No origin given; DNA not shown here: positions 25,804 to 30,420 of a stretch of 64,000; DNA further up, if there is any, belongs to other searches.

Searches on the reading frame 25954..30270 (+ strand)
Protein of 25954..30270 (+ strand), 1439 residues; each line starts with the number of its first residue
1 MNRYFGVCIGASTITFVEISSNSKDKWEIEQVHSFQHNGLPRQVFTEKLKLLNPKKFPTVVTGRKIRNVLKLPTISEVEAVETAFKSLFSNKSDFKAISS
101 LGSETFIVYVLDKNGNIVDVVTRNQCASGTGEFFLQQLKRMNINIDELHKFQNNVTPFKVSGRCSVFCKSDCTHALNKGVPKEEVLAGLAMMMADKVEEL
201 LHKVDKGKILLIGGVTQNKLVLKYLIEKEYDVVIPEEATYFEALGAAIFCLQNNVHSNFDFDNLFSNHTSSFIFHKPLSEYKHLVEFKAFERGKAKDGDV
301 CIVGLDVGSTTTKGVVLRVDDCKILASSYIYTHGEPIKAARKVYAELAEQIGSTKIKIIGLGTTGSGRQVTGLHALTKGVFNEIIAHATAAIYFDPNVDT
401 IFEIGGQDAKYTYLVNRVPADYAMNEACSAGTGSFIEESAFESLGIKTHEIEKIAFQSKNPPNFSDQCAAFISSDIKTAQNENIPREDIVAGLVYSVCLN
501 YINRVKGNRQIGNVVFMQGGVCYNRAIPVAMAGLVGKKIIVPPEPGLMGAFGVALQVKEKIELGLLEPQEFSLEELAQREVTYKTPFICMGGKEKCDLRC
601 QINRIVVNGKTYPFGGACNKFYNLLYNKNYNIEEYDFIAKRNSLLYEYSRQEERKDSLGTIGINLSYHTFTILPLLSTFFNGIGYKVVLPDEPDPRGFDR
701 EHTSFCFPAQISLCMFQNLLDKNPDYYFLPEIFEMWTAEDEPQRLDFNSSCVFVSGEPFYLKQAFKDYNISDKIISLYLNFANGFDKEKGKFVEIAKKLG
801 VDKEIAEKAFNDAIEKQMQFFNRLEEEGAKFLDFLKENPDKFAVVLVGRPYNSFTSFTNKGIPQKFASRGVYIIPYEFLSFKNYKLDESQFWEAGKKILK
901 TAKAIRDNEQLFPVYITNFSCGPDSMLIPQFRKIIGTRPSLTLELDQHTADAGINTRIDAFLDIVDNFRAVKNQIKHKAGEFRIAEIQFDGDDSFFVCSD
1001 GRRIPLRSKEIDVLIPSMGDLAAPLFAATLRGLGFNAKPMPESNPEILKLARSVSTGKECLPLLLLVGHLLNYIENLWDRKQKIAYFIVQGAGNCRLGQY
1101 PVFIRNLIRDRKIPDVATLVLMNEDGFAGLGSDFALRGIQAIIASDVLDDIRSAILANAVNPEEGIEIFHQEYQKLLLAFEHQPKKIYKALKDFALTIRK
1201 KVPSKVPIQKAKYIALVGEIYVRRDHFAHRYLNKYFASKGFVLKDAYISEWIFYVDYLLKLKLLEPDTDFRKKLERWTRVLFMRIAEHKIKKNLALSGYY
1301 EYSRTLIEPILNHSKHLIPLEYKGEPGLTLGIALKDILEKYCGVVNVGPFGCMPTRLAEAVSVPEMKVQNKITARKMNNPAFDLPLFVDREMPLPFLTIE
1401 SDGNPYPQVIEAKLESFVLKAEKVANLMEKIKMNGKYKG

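Call 60: search_protein_families(library=pfam, proteins=[window:25954-30270:+], max_evalue=0.000001)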
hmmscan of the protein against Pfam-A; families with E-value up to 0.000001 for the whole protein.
window:25954-30270:+ (1439 aa): 2 families
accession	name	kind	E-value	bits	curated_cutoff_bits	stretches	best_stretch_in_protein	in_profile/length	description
PF01869.26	BcrAD_BadFG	-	1.1e-56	192.7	31.5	2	303-555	1-269/271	BadF/BadG/BcrA/BcrD ATPase family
PF09989.15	DUF2229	-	1.9e-43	149.1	29.4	1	660-877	1-216/218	CoA enzyme activase uncharacterised domain (DUF2229)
